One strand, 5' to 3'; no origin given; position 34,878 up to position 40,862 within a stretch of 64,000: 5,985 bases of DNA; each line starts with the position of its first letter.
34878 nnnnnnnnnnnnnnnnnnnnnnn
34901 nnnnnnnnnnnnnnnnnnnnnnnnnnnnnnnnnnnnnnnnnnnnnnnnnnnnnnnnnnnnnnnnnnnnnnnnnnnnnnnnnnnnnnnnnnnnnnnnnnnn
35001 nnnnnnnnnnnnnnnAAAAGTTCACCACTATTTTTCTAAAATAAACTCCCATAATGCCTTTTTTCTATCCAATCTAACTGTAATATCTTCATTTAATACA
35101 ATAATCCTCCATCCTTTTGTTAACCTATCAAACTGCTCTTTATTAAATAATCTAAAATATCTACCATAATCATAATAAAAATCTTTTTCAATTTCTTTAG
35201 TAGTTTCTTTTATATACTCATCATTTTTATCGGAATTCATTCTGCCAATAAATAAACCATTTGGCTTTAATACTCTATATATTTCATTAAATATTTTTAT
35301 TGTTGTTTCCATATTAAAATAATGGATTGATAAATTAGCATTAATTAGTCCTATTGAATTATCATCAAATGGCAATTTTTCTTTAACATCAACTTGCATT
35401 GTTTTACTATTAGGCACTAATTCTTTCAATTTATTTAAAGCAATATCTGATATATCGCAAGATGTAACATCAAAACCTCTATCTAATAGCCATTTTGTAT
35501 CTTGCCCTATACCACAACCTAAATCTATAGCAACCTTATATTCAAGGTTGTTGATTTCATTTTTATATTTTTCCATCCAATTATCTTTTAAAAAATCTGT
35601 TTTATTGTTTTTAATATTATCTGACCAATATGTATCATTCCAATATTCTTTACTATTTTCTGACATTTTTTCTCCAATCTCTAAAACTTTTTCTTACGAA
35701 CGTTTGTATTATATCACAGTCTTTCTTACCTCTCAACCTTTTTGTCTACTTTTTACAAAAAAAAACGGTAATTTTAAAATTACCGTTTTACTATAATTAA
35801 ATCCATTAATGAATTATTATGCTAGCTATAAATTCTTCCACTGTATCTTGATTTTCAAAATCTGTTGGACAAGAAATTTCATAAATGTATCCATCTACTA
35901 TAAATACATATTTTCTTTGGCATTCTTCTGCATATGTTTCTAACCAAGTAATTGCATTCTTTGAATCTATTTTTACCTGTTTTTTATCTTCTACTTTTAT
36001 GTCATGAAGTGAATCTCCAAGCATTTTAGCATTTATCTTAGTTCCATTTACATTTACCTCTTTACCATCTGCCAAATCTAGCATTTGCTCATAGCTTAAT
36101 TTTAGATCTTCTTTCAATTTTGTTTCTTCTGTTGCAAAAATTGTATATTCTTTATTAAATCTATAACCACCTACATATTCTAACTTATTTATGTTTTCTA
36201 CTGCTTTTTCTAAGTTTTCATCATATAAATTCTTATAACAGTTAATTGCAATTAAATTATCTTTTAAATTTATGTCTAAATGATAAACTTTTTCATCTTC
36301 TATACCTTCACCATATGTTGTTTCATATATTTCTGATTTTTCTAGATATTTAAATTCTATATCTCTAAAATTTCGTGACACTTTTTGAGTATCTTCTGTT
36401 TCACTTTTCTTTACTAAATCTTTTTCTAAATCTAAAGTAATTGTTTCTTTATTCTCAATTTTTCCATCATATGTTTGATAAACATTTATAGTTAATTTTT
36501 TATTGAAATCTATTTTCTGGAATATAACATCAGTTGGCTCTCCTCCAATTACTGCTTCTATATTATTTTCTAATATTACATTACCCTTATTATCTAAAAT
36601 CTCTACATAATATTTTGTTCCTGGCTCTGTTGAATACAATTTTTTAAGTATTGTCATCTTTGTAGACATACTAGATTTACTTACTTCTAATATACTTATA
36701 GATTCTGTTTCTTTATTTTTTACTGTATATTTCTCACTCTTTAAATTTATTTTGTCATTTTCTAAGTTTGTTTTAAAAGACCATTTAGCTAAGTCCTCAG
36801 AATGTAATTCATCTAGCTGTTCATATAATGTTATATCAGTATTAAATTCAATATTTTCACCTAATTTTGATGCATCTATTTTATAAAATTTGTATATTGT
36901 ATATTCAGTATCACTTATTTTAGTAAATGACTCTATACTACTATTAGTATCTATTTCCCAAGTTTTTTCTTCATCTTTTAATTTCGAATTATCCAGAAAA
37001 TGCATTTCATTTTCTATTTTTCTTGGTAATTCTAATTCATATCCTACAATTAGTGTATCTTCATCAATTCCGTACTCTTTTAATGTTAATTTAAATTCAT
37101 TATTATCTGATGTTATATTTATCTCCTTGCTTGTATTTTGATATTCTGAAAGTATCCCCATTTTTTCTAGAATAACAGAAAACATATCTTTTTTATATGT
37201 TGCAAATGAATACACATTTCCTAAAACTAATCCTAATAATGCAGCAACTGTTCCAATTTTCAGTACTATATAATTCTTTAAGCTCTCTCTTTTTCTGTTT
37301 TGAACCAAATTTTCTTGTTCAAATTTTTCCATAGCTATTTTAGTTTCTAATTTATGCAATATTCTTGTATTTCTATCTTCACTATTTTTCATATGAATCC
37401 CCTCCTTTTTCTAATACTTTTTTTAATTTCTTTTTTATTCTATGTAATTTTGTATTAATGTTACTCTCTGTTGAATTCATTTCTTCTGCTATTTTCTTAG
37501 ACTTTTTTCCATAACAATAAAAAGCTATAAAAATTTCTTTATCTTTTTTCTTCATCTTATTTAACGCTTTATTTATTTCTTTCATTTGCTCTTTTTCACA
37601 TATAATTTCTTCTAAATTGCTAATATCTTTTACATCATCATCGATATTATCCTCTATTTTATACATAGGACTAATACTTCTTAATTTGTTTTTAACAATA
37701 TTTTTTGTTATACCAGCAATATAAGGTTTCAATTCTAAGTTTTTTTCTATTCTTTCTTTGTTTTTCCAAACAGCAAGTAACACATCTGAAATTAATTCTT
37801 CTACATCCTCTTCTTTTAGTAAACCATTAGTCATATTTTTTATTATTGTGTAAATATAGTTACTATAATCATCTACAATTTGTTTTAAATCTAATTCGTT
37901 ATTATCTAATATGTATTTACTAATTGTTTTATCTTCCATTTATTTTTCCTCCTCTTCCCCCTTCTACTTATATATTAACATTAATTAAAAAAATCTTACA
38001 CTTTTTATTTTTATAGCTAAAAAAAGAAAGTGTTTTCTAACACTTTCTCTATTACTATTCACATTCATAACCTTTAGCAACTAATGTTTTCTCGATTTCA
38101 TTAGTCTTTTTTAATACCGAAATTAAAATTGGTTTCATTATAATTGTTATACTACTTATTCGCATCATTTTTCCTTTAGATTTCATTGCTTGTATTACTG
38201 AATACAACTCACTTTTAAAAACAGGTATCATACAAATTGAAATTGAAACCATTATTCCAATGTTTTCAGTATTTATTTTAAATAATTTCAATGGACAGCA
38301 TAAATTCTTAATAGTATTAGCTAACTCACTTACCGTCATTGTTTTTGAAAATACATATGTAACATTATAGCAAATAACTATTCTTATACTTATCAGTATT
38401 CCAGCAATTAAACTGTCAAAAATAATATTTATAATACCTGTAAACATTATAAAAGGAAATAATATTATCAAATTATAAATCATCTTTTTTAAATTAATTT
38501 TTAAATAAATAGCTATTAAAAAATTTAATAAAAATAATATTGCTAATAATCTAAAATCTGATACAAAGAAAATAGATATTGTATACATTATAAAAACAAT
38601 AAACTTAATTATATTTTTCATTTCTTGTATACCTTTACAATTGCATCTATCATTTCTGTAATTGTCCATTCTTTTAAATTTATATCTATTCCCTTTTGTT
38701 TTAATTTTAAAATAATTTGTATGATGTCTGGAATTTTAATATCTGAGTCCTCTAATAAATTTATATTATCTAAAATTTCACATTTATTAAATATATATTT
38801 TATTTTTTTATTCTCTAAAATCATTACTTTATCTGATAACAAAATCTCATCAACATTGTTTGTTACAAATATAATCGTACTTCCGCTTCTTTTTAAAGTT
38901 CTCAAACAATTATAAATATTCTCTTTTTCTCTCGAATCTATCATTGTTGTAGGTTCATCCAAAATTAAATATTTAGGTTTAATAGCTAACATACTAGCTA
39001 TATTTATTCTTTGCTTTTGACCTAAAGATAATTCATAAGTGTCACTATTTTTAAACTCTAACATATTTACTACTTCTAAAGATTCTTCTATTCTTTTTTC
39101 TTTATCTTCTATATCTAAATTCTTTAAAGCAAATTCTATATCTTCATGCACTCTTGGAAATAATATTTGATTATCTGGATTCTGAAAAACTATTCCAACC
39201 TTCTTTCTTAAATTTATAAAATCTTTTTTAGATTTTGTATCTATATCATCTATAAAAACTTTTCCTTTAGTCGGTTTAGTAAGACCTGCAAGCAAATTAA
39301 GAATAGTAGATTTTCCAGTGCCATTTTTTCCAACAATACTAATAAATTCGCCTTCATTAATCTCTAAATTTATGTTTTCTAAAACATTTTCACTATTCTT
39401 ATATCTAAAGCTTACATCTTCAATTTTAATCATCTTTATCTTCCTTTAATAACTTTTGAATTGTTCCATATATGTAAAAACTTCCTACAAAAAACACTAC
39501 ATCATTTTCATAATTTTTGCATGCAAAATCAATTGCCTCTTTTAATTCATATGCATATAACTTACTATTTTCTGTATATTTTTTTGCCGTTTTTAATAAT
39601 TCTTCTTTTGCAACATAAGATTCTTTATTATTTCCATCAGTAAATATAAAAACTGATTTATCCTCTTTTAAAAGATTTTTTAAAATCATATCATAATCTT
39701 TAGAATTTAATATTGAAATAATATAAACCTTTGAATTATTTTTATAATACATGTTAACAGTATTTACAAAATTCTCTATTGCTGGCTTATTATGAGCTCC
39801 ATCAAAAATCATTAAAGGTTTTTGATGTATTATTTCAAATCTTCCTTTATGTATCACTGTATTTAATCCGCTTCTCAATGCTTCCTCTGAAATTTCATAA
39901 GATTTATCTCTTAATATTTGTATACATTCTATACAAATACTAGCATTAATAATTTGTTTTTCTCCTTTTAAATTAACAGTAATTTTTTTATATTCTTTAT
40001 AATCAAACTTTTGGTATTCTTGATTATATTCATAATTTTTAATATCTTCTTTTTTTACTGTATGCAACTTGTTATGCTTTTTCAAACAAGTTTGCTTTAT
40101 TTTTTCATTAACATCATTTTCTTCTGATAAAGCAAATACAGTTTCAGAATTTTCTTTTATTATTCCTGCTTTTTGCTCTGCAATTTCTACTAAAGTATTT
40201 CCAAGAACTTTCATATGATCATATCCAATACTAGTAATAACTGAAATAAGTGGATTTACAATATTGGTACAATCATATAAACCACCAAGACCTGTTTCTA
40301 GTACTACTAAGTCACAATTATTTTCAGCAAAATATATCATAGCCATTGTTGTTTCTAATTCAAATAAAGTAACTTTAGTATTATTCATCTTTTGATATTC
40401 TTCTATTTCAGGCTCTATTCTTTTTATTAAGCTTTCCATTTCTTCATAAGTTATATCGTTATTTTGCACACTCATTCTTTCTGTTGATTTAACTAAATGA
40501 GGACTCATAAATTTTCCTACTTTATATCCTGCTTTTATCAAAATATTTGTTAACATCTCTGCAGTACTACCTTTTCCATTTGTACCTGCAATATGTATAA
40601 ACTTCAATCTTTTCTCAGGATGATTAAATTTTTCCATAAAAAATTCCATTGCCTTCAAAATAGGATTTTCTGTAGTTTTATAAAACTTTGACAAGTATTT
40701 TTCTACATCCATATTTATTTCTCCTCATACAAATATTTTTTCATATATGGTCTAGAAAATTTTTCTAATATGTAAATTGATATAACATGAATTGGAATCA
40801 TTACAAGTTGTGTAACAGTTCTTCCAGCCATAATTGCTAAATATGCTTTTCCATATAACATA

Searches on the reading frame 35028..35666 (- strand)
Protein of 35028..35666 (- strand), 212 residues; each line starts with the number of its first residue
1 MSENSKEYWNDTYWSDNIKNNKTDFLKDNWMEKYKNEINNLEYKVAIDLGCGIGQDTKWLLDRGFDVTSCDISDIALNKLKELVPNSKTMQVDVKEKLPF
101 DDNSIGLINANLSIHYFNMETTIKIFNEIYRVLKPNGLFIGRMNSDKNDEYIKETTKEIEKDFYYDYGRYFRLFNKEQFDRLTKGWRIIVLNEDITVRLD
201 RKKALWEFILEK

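Call 5: search_protein_families(library=pfam, proteins=[window:35028-35666:-], max_evalue=0.01)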
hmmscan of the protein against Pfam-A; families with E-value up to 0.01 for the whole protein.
window:35028-35666:- (212 aa): 13 families
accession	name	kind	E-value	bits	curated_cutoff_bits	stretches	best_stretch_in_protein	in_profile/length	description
PF08241.18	Methyltransf_11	-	8.9e-19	68.4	21.2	1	48-140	2-94/95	Methyltransferase domain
PF13649.12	Methyltransf_25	-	3.6e-17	63.3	27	1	47-137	2-97/97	Methyltransferase domain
PF08242.18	Methyltransf_12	-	2.8e-11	44.4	30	1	47-139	1-98/98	Methyltransferase domain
PF13847.12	Methyltransf_31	-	3.1e-10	40.3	27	1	45-157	6-127/145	Methyltransferase domain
PF13489.12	Methyltransf_23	-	7.6e-08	32.7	27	1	45-151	25-128/164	Methyltransferase domain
PF01209.24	Ubie_methyltran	-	8.5e-08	32.3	20.1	1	28-140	33-150/233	ubiE/COQ5 methyltransferase family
PF05724.17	TPMT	-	1.7e-06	28.3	26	1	12-96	4-93/218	Thiopurine S-methyltransferase (TPMT)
PF03848.20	TehB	-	4.2e-05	23.5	20.4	1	43-144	31-137/193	Tellurite resistance protein TehB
PF05891.18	Methyltransf_PK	-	5.9e-05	23.1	27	1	28-150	39-168/218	AdoMet dependent proline di-methyltransferase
PF03141.22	Methyltransf_29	-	0.00023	20.3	23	1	33-158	108-236/506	Putative S-adenosyl-L-methionine-dependent methyltransferase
PF05148.21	Methyltransf_8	-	0.00034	21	27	1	44-142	74-158/219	Hypothetical methyltransferase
PF05175.20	MTS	-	0.0028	17.7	23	1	42-139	31-136/170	Methyltransferase small domain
PF01728.25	FtsJ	-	0.0034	17.8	24.1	1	39-101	20-82/181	FtsJ-like methyltransferase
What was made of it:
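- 35028..35666 (-): Class I SAM-dependent methyltransferase (212 aa), first gene of the unit. Pfam Methyltransf_11 68 bits (call 5).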

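Call 7: search_protein_families(library=ncbifam, proteins=[window:35028-35666:-], max_evalue=0.001)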
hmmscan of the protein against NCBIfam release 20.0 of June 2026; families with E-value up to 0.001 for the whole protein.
window:35028-35666:- (212 aa): 30 families (the best 25 are shown)
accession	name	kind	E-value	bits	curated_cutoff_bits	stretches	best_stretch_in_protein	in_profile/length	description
NF045649.1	2X_seleno_MduS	exception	2.6e-17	62.8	380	1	4-192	6-196/338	methyltransferase domain-containing selenoprotein MduS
TIGR02072.1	BioC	equivalog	1.3e-13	51.4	184.95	1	36-166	29-151/244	malonyl-ACP O-methyltransferase BioC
NF045667.1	MTase_DVU1556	equivalog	1.3e-11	44.4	155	1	46-140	26-118/213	DVU_1556 family methyltransferase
NF007610.0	PRK10258.1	equivalog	5.6e-10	39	342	1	32-138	32-135/251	malonyl-ACP O-methyltransferase BioC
NF008405.0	PRK11207.1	equivalog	1.2e-09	37.9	218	1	39-195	27-172/198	tellurite resistance methyltransferase TehB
TIGR01934.1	MenG_MenH_UbiE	subfamily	1.2e-08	34.6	158.35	1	27-140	24-140/223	ubiquinone/menaquinone biosynthesis methyltransferase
NF008992.0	PRK12335.1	equivalog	1.5e-07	30.9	303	1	39-96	119-175/289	SAM-dependent methyltransferase TehB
NF002463.0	PRK01683.1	equivalog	3.2e-07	30.2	297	1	38-158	27-144/258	trans-aconitate 2-methyltransferase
NF001244.0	PRK00216.1-5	equivalog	9.6e-07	28.3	216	1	28-156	34-168/236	bifunctional demethylmenaquinone methyltransferase/2-methoxy-6-polyprenyl-1,4-benzoquinol methylase UbiE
NF001241.0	PRK00216.1-2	equivalog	2.4e-06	27.4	327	1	28-140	37-146/231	demethylmenaquinone methyltransferase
NF043040.1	corrin_prot_MT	hypoth_equivalog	3.7e-06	26.5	180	1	45-140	44-146/216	corrinoid protein-associated methyltransferase CpaM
NF045823.1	PthPhpthDimycoMt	equivalog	4.3e-06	26.1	300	1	42-140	66-165/256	phthiotriol/phenolphthiotriol dimycocerosates methyltransferase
TIGR00477.1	tehB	equivalog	1.2e-05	24.7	219.5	1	46-132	77-155/238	tellurite resistance methyltransferase TehB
NF008823.0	PRK11873.1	subfamily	1.8e-05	24.4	263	1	64-139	107-179/272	arsenite methyltransferase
NF040538.1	methyl_ArsM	equivalog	2.6e-05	23.5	500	1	90-139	156-206/356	arsinothricin biosynthesis methyltransferase ArsM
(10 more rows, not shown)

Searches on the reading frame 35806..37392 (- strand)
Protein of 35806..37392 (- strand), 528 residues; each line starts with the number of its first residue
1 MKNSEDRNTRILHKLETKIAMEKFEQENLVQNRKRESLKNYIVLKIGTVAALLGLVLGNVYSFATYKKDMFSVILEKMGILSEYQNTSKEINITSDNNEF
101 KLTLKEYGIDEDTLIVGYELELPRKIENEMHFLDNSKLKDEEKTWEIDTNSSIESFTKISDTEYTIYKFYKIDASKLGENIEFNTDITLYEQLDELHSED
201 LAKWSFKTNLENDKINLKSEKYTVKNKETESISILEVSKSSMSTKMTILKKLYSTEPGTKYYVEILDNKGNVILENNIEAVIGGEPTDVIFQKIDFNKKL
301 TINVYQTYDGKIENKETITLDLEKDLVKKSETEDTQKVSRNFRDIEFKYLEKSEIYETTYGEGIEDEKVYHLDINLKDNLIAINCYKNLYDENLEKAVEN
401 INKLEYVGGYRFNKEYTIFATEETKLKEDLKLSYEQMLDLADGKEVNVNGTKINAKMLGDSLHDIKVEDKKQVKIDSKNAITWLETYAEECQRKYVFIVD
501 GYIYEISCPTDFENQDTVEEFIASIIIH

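Call 5: search_protein_families(library=pfam, proteins=[window:35806-37392:-], max_evalue=0.01)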
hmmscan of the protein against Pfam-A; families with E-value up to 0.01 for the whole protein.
window:35806-37392:- (528 aa): 1 family
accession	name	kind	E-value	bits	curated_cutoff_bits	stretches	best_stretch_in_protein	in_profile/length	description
PF13786.12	DUF4179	-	2.8e-06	28.1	30.1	1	43-121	6-93/94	Domain of unknown function (DUF4179)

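Call 7: search_protein_families(library=ncbifam, proteins=[window:35806-37392:-], max_evalue=0.001)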
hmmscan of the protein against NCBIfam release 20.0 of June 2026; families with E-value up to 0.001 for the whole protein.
window:35806-37392:- (528 aa): 0 families

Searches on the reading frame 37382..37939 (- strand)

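Call 5: search_protein_families(library=pfam, proteins=[window:37382-37939:-], max_evalue=0.01)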
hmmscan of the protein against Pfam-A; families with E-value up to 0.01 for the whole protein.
window:37382-37939:- (185 aa): 6 families
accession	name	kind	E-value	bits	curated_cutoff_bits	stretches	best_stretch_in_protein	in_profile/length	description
PF08281.18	Sigma70_r4_2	-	1.4e-11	44.3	25.7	1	121-172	3-54/54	Sigma-70, region 4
PF04542.20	Sigma70_r2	-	1.6e-06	28.2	24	1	22-88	2-67/71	Sigma-70 region 2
PF06530.18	Phage_antitermQ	-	0.0017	18.8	26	1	122-174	56-108/118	Phage antitermination protein Q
PF00196.25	GerE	-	0.0032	17.5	23.5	1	143-173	16-46/57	Bacterial regulatory proteins, luxR family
PF04545.22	Sigma70_r4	-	0.0065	16.4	24.1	0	125-174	1-50/50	Sigma-70, region 4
PF21117.3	MRB1590_C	-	0.0069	17.5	27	0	105-169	18-72/102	MRB1590 C-terminal domain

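Call 7: search_protein_families(library=ncbifam, proteins=[window:37382-37939:-], max_evalue=0.001)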
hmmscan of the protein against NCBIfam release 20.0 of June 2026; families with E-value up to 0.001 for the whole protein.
window:37382-37939:- (185 aa): 57 families (the best 25 are shown)
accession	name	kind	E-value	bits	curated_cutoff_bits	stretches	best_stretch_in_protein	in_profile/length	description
TIGR02937.1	sigma70-ECF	superfamily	4.1e-23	81.8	42.9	1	18-176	3-165/165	sigma-70 family RNA polymerase sigma factor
TIGR02985.1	Sig70_bacteroi1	subfamily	7.1e-22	78.3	126.4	1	19-176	4-162/162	RNA polymerase sigma-70 factor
NF058625.1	sigma_PG0214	equivalog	2.9e-14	53.1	130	1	21-178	9-163/170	GFO_1088 family ECF-type sigma factor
TIGR02989.1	Sig-70_gvs1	subfamily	4.9e-14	52.5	124.55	1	23-173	8-155/158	RNA polymerase sigma-70 factor, Rhodopirellula/Verrucomicrobium family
NF009168.0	PRK12515.1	subfamily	7.1e-12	45.2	236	1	41-180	44-183/189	RNA polymerase sigma factor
NF006930.0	PRK09415.1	subfamily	1.2e-10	41.5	198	1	1-178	1-177/179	RNA polymerase factor sigma C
NF009165.0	PRK12512.1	equivalog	2.1e-10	40.5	198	1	42-176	49-179/184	RNA polymerase sigma factor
NF007227.0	PRK09645.1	subfamily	7.5e-10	39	202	1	12-179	9-173/177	sigma-70 family RNA polymerase sigma factor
TIGR02952.1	Sig70_famx2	equivalog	1.5e-09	38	206.45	1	16-176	11-170/170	ECF subfamily RNA polymerase sigma factor, BldN family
NF007220.0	PRK09639.1-5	equivalog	1.9e-09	37.5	260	1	23-178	10-166/181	RNA polymerase sigma factor SigX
TIGR02943.1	Sig70_famx1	hypoth_equivalog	2.1e-09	37.5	162.2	1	41-107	24-89/188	RNA polymerase sigma-70 factor, TIGR02943 family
NF008891.0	PRK11924.1-5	subfamily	4e-09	36.8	259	1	17-184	4-170/171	RNA polymerase sigma factor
NF007217.0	PRK09639.1-1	equivalog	1.1e-08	35.1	239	1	18-177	5-166/194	RNA polymerase sigma factor SigX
NF009172.0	PRK12519.1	subfamily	2e-08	34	222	1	3-177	16-190/194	RNA polymerase sigma factor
NF009173.0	PRK12520.1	equivalog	2.2e-08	34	255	1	42-177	25-180/191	RNA polymerase sigma factor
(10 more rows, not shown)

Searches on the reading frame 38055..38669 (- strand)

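Call 9: search_protein_families(library=pfam, proteins=[window:38055-38669:-], max_evalue=0.001)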
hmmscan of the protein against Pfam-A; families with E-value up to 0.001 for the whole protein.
window:38055-38669:- (204 aa): 1 family
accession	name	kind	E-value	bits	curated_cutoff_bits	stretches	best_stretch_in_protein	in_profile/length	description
PF02361.21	CbiQ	-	4.5e-13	49.8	25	1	21-202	36-209/216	Cobalt transport protein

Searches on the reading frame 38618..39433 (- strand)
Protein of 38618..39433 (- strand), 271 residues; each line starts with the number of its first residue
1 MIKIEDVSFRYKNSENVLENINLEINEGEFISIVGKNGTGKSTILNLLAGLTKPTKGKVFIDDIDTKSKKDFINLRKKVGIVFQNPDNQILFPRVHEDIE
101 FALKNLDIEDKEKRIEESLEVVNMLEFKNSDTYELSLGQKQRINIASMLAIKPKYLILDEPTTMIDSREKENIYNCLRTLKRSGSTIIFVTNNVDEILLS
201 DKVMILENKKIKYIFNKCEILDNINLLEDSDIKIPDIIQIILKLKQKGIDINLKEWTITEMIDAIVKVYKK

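Call 9: search_protein_families(library=pfam, proteins=[window:38618-39433:-], max_evalue=0.001)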
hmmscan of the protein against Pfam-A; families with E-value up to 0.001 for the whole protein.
window:38618-39433:- (271 aa): 3 families
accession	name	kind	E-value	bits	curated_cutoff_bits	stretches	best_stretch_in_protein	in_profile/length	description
PF00005.33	ABC_tran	-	1.1e-34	120.5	25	1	18-163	1-137/137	ABC transporter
PF13304.12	AAA_21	-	4.4e-07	30.7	27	0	85-191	183-297/304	AAA domain, putative AbiEii toxin, Type IV TA system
PF02463.25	SMC_N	-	1.2e-06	28.6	40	1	28-192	24-197/220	RecF/RecN/SMC N terminal domain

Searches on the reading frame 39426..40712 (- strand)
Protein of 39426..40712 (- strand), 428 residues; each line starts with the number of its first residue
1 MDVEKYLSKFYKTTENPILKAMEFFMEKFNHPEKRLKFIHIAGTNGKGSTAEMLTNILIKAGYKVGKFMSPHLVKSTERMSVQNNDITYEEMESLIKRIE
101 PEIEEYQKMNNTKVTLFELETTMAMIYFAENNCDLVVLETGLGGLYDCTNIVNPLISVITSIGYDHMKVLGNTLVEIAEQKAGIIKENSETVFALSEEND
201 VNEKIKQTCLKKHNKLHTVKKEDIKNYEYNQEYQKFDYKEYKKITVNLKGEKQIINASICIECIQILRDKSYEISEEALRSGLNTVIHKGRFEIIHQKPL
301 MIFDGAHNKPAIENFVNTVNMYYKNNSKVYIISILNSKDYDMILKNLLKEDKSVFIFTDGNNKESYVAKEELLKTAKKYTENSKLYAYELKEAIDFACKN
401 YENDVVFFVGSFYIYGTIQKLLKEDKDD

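Call 9: search_protein_families(library=pfam, proteins=[window:39426-40712:-], max_evalue=0.001)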
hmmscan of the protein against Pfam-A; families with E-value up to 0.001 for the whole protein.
window:39426-40712:- (428 aa): 2 families
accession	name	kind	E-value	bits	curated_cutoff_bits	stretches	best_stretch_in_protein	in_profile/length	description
PF08245.18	Mur_ligase_M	-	1.6e-13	51.5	24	1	41-262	1-198/200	Mur ligase middle domain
PF02875.26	Mur_ligase_C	-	9.5e-10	39.8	28.4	1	290-412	1-127/127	Mur ligase, glutamate ligase domain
